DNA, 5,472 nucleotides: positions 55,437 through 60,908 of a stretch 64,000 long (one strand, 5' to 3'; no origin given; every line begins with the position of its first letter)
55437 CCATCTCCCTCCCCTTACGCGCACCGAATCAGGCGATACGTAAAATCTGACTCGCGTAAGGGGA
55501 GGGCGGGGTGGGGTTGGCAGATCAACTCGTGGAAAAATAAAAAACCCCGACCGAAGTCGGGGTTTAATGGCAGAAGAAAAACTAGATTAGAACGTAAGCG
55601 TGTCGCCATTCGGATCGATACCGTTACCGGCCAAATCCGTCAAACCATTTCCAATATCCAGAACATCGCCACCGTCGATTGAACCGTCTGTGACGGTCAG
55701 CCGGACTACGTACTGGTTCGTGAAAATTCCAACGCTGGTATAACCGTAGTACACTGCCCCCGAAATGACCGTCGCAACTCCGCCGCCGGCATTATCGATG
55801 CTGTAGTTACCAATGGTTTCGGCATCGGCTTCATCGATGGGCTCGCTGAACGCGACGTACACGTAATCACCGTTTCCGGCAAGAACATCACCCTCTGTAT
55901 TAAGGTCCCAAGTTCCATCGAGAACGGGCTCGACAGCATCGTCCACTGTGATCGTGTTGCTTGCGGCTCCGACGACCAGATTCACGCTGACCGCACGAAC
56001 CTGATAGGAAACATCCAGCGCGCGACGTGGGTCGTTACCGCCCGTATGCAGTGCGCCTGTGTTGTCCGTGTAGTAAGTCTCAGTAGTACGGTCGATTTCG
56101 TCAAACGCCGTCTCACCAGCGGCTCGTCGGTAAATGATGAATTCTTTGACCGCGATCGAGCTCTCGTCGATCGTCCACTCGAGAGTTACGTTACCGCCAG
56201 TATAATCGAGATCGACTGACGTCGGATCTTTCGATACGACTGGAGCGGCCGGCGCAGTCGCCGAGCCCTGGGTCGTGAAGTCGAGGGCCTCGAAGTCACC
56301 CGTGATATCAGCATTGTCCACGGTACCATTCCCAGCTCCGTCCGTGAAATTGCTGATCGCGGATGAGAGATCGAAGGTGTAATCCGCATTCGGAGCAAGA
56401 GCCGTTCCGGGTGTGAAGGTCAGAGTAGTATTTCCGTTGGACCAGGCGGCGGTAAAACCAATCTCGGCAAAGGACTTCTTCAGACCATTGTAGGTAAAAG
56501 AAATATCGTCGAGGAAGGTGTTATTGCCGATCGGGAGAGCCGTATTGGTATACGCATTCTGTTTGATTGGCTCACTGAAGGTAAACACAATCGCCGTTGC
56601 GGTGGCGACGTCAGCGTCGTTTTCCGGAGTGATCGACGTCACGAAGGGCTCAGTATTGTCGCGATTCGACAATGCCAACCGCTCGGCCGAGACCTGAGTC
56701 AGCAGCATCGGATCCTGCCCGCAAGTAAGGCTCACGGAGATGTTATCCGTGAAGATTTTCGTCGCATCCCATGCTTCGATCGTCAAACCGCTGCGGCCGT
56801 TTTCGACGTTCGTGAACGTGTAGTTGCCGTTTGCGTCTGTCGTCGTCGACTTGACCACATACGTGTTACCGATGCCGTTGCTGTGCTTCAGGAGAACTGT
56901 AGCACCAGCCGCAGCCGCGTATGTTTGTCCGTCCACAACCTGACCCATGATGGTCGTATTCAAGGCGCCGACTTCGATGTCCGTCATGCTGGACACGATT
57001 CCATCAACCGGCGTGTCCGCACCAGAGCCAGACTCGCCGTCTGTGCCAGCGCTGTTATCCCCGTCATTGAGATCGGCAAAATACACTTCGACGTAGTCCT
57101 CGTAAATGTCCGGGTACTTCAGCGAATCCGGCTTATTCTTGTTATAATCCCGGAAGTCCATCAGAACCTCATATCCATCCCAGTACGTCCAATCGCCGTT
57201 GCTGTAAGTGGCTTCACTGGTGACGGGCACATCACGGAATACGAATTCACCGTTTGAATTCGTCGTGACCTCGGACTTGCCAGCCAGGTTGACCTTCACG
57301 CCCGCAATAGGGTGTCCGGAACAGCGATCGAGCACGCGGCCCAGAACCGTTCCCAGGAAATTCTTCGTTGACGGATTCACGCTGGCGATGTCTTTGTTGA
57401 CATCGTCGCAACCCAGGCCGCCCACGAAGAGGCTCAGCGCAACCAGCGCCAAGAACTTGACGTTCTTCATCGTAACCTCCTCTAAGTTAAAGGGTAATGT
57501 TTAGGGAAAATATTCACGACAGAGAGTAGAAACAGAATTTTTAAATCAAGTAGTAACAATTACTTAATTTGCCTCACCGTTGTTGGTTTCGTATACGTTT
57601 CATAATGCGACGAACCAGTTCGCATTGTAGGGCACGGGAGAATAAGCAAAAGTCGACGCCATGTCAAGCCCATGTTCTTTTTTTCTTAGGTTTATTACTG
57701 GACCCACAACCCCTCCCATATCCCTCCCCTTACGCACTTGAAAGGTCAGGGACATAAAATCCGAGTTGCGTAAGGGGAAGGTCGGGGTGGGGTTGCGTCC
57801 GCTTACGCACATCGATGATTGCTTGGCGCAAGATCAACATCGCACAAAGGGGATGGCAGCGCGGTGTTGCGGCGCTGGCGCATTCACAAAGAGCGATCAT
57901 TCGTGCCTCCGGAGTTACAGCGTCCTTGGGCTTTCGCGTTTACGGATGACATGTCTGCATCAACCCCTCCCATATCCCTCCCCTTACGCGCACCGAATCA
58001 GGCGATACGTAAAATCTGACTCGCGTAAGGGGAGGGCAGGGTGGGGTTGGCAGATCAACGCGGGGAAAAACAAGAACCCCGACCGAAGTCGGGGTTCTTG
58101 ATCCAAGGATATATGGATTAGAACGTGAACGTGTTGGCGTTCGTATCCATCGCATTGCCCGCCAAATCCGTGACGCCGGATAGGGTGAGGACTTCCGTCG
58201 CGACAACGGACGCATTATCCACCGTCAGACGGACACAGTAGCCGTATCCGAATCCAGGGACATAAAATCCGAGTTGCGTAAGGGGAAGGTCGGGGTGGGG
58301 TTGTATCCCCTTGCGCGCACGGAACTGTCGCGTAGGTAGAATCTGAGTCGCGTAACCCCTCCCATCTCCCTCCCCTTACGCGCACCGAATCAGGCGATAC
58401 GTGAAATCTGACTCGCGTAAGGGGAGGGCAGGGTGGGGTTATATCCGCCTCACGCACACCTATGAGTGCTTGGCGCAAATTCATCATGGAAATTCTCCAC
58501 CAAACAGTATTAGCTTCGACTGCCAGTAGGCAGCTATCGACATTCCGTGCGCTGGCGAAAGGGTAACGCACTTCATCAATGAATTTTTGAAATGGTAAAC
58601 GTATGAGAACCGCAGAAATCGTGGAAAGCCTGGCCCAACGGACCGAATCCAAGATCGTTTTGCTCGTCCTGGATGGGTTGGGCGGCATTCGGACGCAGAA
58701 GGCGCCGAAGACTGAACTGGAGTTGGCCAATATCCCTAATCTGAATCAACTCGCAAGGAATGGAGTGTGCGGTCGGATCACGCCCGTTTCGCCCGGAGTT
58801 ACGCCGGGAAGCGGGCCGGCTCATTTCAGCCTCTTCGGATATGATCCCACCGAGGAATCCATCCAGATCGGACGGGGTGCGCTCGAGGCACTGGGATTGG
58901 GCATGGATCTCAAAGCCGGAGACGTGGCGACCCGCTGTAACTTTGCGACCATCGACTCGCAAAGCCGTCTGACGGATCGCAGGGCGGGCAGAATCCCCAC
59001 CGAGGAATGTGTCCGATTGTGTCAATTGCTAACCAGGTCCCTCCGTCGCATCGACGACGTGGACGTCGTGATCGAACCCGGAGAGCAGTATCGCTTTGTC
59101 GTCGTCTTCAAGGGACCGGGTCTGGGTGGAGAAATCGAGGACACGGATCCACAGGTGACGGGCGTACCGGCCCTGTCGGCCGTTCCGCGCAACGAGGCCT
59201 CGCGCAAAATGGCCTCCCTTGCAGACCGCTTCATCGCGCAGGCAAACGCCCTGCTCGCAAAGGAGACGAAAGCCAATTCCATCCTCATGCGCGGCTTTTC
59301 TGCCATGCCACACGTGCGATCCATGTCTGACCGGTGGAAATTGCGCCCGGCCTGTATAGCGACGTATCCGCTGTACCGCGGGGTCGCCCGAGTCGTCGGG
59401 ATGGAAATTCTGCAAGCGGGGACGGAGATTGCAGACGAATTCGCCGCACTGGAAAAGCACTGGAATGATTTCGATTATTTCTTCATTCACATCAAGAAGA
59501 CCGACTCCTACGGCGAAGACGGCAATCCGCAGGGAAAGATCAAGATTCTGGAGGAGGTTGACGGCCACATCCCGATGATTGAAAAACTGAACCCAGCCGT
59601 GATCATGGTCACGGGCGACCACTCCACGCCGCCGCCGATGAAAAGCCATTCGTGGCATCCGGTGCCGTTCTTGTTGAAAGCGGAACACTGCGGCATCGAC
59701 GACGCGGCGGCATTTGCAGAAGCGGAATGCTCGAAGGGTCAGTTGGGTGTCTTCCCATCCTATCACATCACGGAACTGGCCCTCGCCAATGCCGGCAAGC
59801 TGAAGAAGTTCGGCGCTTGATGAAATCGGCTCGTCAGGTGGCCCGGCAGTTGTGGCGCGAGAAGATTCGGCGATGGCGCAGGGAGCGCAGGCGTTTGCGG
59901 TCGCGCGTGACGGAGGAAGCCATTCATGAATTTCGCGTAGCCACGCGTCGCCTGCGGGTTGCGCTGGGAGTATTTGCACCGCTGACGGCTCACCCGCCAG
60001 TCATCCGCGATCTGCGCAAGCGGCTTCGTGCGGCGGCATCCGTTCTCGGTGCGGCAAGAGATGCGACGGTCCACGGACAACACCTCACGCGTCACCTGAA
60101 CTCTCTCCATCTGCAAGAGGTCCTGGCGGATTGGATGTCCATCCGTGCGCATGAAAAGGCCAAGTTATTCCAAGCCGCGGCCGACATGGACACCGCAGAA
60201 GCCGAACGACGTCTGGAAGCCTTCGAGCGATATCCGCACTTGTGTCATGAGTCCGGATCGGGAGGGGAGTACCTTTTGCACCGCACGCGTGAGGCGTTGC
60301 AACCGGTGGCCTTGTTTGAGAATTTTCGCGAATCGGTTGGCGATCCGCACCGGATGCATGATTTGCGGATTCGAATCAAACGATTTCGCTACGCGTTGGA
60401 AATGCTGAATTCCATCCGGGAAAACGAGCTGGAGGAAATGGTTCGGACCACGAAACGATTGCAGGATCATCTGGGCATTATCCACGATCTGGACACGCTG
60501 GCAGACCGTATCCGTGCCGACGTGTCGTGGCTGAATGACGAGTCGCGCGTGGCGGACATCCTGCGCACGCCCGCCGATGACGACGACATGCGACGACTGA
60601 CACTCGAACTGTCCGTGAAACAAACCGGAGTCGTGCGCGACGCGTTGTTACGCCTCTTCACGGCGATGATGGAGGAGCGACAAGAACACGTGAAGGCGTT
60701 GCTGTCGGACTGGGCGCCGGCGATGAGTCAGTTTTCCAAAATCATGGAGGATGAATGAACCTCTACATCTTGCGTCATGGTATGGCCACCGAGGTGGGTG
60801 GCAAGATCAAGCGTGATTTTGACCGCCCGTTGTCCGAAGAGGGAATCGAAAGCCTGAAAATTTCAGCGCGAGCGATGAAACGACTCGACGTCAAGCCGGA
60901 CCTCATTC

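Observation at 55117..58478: Tandem cassette architecture: full Ig-like surface lipoprotein gene plus a silent 3' paralog fragment, each with the same terminator and repeat block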

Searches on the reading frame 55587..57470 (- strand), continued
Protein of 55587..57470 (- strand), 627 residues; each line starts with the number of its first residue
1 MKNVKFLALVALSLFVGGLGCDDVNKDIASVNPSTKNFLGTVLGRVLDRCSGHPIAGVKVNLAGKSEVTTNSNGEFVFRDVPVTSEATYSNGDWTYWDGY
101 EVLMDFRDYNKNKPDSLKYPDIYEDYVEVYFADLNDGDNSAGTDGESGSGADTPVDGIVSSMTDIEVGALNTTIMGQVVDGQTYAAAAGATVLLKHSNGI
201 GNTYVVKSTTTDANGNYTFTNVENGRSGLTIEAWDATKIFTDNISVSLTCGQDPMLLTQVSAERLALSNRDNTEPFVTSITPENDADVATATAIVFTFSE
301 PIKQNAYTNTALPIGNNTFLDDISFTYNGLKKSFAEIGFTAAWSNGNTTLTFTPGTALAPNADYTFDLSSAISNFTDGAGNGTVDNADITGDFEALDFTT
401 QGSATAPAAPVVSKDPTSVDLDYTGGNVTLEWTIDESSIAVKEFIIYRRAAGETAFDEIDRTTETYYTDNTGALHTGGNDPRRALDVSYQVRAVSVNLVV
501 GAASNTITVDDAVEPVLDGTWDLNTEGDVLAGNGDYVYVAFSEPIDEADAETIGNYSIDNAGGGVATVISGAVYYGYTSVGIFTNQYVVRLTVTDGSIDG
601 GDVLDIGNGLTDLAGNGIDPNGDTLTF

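Call 32: find_related_loci(query=A2, collection=genome_contigs, flank=6000)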
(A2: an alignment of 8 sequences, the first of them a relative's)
Query A2 (627 aa) in genome_contigs; peptide patterns used: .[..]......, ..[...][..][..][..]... (x = any residue, [..] = any of these).
187 stretches matched a pattern; 6 encode a relative of the query (tblastn E <= 1e-3); 5 distinct loci.
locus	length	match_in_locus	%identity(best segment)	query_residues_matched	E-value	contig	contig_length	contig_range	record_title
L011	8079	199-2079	57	1-619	0e+0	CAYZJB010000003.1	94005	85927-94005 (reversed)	MAG TPA_asm: uncultured Bacteroidota bacterium isolate binchicken_co58_136 genome assembly, contig: NODE_179_length_9400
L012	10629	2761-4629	50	1-623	3e-179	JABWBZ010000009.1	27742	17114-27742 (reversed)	MAG: bacterium isolate MAG_43 scaffold_1568, whole genome shotgun sequence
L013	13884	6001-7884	45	6-627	6e-139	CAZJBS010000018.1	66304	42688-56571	MAG TPA_asm: uncultured Bacteroidota bacterium isolate binchicken_co16_299 genome assembly, contig: NODE_733_length_6630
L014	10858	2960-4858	44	1-627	2e-135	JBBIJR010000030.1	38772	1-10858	MAG: Bacteroidota bacterium isolate QNS170220_bin_167 NODE_464_length_38772_cov_5.059095, whole genome shotgun sequence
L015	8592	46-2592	31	6-622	4e-58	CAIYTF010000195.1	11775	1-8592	MAG: uncultured Ignavibacteriales bacterium isolate Umea1_bin-3831 genome assembly, contig: bin-3831:195/222, whole geno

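Call 58: search_protein_representatives(alignment_id=A2)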
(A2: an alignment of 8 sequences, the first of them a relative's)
Query: 8 sequences, 640 profile positions. Proteins with E-value up to 0.001 (for the whole library): 1092; up to 1e-10: 359; up to 1e-30: 143. The best 150 are listed.
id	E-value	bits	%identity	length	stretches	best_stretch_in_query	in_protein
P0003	0.0e+00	1036.2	-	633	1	1-639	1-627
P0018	2.2e-226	769.5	-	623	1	17-640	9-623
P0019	5.3e-210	715.4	-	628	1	3-640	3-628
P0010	5.0e-181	619.7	-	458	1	177-639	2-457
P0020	2.3e-127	442.4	-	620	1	16-640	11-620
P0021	2.3e-116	406.1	-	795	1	17-639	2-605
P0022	2.7e-115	402.5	-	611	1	10-637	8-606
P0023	1.4e-109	383.6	-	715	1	11-640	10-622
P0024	1.7e-109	383.4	-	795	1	40-636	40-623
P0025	2.2e-109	383.0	-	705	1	39-639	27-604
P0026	2.1e-108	379.8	-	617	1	11-639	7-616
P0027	1.3e-107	377.1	-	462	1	172-631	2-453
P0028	5.5e-105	368.5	-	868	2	8-637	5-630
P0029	5.9e-104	365.0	-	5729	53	527-605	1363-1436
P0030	6.5e-104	364.9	-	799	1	13-635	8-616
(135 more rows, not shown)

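Call 66: list_cluster_members(proteins=[P0001, P0003, P0002, P0004, P0007, P0008])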
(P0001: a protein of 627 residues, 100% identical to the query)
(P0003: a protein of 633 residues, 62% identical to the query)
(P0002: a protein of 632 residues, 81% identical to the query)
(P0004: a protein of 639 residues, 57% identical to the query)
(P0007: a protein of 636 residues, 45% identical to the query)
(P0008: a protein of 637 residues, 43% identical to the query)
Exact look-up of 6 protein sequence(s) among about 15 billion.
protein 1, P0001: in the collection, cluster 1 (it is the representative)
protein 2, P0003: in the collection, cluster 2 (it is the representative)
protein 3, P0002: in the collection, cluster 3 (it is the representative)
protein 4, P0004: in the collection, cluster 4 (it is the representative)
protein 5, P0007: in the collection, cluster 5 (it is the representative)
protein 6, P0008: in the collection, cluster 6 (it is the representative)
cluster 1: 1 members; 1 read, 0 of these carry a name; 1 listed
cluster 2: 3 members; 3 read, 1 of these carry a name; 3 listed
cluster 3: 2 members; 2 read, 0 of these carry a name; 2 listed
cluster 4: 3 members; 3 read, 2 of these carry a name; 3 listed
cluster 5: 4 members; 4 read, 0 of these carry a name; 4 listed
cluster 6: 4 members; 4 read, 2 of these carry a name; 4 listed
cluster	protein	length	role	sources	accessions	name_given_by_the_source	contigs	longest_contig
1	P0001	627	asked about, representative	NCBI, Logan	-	-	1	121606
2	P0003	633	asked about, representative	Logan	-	-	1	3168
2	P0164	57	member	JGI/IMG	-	small multidrug resistance pump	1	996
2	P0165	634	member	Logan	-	-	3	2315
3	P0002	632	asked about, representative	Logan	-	-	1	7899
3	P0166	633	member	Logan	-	-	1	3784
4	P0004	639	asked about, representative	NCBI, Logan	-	-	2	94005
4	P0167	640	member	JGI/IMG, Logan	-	5-hydroxyisourate hydrolase-like protein (transthyretin family)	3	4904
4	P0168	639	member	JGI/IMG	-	5-hydroxyisourate hydrolase-like protein (transthyretin family)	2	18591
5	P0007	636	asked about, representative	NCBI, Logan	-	-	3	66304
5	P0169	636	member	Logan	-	-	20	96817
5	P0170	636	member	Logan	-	-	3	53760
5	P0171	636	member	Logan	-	-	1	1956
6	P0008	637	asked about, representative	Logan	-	-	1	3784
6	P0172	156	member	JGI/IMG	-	hypothetical protein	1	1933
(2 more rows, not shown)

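Call 67: find_encoding_contigs(protein=P0165, flank=10000, max_places=6)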
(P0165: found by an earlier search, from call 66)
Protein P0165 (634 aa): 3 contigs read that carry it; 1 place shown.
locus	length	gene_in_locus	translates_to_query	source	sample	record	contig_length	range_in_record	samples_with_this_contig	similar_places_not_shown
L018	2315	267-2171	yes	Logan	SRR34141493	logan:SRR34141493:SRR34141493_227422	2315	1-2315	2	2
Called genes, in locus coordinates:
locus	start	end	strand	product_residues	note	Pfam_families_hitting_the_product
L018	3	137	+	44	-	?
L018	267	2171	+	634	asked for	PF22904:NOMO1-like_2nd (faint), PF13620:CarboxypepD_reg, PF13715:CarbopepD_reg_2 (faint), PF13620:CarboxypepD_reg (weak)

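Call 78: predict_structure(alignment_id=A2)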
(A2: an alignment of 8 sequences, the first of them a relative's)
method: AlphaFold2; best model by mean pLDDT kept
length: 627 residues; sequences in the alignment: 8
mean_pLDDT: 69.7   pTM: 0.37
mean pLDDT of the five models: 69.7, 69.6, 67.8, 58.3, 58.2
residues with pLDDT >= 90: 54; 70-90: 310; 50-70: 155; < 50: 108
segments of 3 or more residues with pLDDT < 50: 1-37, 90-94, 132-159, 168-170, 251-262, 267-272, 331-333, 525-532
pLDDT, mean of each block of 10 residues (from residue 1): 31 29 27 42 67 74 77 76 55 53 73 59 61 41 35 40 51 69 71 70 73 81 61 63 58 39 48 72 82 87 87 82 77 66 91 83 82 82 68 76 77 82 76 85 87 81 87 62 76 81 90 79 49 69 88 89 75 87 84 80 84 86 84
secondary structure, 60 per line:
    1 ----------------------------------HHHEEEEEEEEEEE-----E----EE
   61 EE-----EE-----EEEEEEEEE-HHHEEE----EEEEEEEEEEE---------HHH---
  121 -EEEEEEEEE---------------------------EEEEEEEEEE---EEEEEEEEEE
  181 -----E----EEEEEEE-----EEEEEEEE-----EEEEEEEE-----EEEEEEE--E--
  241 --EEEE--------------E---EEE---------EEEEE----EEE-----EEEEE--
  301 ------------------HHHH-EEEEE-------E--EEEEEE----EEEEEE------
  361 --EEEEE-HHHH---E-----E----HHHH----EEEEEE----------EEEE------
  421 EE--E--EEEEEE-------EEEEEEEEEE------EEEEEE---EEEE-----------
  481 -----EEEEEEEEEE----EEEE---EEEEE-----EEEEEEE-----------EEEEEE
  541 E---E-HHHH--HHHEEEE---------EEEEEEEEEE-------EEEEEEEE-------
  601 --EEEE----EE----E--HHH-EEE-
elements in order: E38-48 E59-62 E75-83 E88-90 E95-105 E122-130 E158-167 E171-180 E191-197 E203-210 E216-223 E229-235 E243-246 E265-267 E277-281 E286-288 E294-298 H319-322 E324-328 E339-344 E349-354 E363-367 H369-372 H387-390 E395-400 E411-414 E428-433 E441-450 E457-462 E466-469 E486-495 E500-503 E507-511 E517-523 E535-541 H547-550 E556-559 E569-578 E586-593 E603-606 E624-626
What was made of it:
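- The swap boundary (aa ~233-279) coincides with the low-confidence interdomain linker at 251-272 (call 78).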

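Call 81: fold_search(model_id=the predicted structure, library=pdb)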
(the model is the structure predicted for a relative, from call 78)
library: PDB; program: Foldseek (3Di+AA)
matches with E <= 10: 1879; with E <= 0.001: 316
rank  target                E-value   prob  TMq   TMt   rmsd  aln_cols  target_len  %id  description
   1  8k53_A                2.1e-09  1.00  0.16  0.14  18.5       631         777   10  Structure of the Dimeric Human CNTN2 Ig 1-6-FNIII 1-2 Domain in an Asymmetric State (released 2023-12-06)
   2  8q6t_I                4.5e-09  1.00  0.16  0.10  28.5       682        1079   10  Helical reconstruction of the relaxed thick filament from FIB milled left ventricular mouse myofibrils (released 2023-11-01)
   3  7ceg_A                5.0e-09  1.00  0.14  0.22  18.9       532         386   12  Crystal structure of the complex between mouse PTP delta and neuroligin-3 (released 2021-02-24)
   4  5xwt_A                5.2e-09  1.00  0.14  0.22  21.9       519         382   12  Crystal structure of PTPdelta Ig1-Fn1 in complex with SALM5 LRR-Ig (released 2018-06-06)
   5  4y61_A                9.0e-09  1.00  0.16  0.24  23.2       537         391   12  Crystal structure of the complex between Slitrk2 LRR1 and PTP delta Ig1-Fn1 (released 2015-06-03)
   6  8d82_C                1.2e-08  1.00  0.13  0.25  14.6       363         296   10  Cryo-EM structure of human IL-6 signaling complex in detergent: model containing full extracellular domains (released 2023-03-29)
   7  6tpw                  1.7e-08  1.00  0.18  0.26  17.2       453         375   12  Crystal structures of FNIII domain one through four of the human leucocyte common antigen-related protein ( LAR) (released 2020-05-13)
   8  2jll                  1.7e-08  1.00  0.19  0.28  15.6       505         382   10  Crystal structure of NCAM2 IgIV-FN3II (released 2009-11-17)
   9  6tav_A                2.9e-08  1.00  0.15  0.09  34.8       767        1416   10  Crystal structure of endopeptidase-induced alpha2-macroglobulin (released 2021-05-12)
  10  6tav_D                4.1e-08  1.00  0.15  0.10  35.5       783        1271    9  Crystal structure of endopeptidase-induced alpha2-macroglobulin (released 2021-05-12)
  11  2xyc                  4.7e-08  1.00  0.14  0.28  18.6       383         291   10  CRYSTAL STRUCTURE OF NCAM2 IGIV-FN3I (released 2011-02-23)
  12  8bxr                  5.0e-08  1.00  0.14  0.28  15.0       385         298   13  Titin FnIII-domain I109-I111 (I/A4-A/A6) from the MIR region (released 2023-02-15)
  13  6tav_C                1.1e-07  1.00  0.15  0.10  34.8       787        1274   10  Crystal structure of endopeptidase-induced alpha2-macroglobulin (released 2021-05-12)
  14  2nzi_A                1.7e-07  1.00  0.19  0.34  13.5       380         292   10  Crystal structure of domains A168-A170 from titin (released 2007-02-13)
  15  4uj6                  2.6e-07  1.00  0.13  0.12  25.8       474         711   15  Structure of surface layer protein SbsC, domains 1-6 (released 2016-04-27)
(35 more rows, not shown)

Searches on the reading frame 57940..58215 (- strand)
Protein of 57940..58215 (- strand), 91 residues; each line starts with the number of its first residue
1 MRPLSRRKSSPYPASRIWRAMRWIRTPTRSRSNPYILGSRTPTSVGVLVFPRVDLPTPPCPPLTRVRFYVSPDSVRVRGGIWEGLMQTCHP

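Call 41: find_encoding_contigs(protein=window:57940-58215:-, flank=10000, max_places=10)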
Protein window:57940-58215:- (91 aa): no gene with exactly this product is on record in the collection.
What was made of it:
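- Tried and rejected: Look-up of the spurious 91-aa ORF spanning the fragment found nothing on record (call 41).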

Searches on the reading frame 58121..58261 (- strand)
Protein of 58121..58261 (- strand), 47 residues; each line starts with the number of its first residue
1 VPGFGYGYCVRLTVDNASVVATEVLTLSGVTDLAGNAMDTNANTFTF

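Call 40: find_homologous_proteins(query=window:58121-58261:-, max_evalue=0.01)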
Query seq(47 aa): no candidate shares three 5-residue words with the query. No homologue found.

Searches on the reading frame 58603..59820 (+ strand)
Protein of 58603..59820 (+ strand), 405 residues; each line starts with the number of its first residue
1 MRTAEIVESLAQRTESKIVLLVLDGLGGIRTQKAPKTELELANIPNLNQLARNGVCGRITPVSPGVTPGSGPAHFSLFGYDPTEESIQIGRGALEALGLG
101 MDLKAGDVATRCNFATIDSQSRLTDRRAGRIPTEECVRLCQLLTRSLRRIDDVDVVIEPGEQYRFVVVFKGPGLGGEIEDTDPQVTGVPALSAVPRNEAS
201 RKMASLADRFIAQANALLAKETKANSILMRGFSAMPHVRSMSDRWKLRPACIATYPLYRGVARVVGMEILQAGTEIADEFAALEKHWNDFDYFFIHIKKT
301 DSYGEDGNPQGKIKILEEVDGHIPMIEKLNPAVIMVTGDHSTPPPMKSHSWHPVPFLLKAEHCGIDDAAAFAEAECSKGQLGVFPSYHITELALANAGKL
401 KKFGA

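Call 9: search_protein_families(library=pfam, proteins=[window:58603-59820:+], max_evalue=0.01)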
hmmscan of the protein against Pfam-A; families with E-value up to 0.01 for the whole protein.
window:58603-59820:+ (405 aa): 2 families
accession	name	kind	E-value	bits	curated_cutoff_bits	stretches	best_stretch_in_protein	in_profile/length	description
PF10143.14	PhosphMutase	-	5.6e-47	160.2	21.5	1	51-221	1-167/170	2,3-bisphosphoglycerate-independent phosphoglycerate mutase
PF01676.23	Metalloenzyme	-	8.5e-39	134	24.3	1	17-393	2-249/252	Metalloenzyme superfamily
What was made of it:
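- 58603..59820 (+): apgM (cofactor-independent phosphoglycerate mutase). It marks the conserved upstream edge of the locus. Pfam (call 9).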

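Call 42: find_encoding_contigs(protein=window:58603-59820:+, flank=10000, max_places=10)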
Protein window:58603-59820:+ (405 aa): 3 contigs read that carry it; 2 places shown.
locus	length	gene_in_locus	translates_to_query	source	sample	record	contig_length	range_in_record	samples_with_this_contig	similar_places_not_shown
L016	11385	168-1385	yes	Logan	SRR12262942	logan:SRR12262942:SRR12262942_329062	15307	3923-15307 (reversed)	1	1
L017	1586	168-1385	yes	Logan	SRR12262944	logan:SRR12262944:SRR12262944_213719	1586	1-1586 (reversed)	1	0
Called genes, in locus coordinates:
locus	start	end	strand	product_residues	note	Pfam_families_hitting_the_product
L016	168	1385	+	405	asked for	PF01676:Metalloenzyme, PF10143:PhosphMutase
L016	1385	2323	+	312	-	PF05235:CHAD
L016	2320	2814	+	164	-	PF00300:His_Phos_1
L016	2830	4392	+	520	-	PF02541:Ppx-GppA, PF21447:Ppx-GppA_III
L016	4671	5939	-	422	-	PF13091:PLDc_2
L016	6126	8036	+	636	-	PF00012:HSP70, PF06723:MreB_Mbl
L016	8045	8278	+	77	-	PF09723:Zn_ribbon_8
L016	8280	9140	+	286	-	PF01435:Peptidase_M48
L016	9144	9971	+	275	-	PF00226:DnaJ, PF01556:DnaJ_C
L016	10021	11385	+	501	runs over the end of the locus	PF00089:Trypsin, PF13365:Trypsin_2, PF00595:PDZ, PF13180:PDZ_2, PF17820:PDZ_6, PF00595:PDZ, PF13180:PDZ_2, PF17820:PDZ_6 (weak), +1 more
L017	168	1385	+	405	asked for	PF01676:Metalloenzyme, PF10143:PhosphMutase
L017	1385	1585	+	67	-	?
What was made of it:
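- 58603..59820 (+): Independent contigs stop 167 nt upstream of it, inside block 4 (call 42).
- Tried and rejected: The apgM contigs stop inside block 4 (call 42).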

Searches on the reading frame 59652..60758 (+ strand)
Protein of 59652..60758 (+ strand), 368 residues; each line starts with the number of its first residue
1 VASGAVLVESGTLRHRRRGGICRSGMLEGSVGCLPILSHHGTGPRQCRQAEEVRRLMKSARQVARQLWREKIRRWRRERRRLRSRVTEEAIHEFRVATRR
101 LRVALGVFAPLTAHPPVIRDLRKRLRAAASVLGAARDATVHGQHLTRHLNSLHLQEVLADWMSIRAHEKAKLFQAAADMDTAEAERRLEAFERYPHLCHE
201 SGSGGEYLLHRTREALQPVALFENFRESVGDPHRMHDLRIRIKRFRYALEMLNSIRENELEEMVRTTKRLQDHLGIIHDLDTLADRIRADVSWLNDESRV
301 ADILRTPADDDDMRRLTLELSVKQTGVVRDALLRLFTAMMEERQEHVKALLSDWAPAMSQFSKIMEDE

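Call 9: search_protein_families(library=pfam, proteins=[window:59652-60758:+], max_evalue=0.01)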
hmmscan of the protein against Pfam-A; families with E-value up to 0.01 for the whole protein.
window:59652-60758:+ (368 aa): 1 family
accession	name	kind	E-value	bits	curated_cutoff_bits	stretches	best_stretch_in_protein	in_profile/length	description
PF05235.19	CHAD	-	2.8e-31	109.7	25.6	1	68-288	3-228/228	CHAD domain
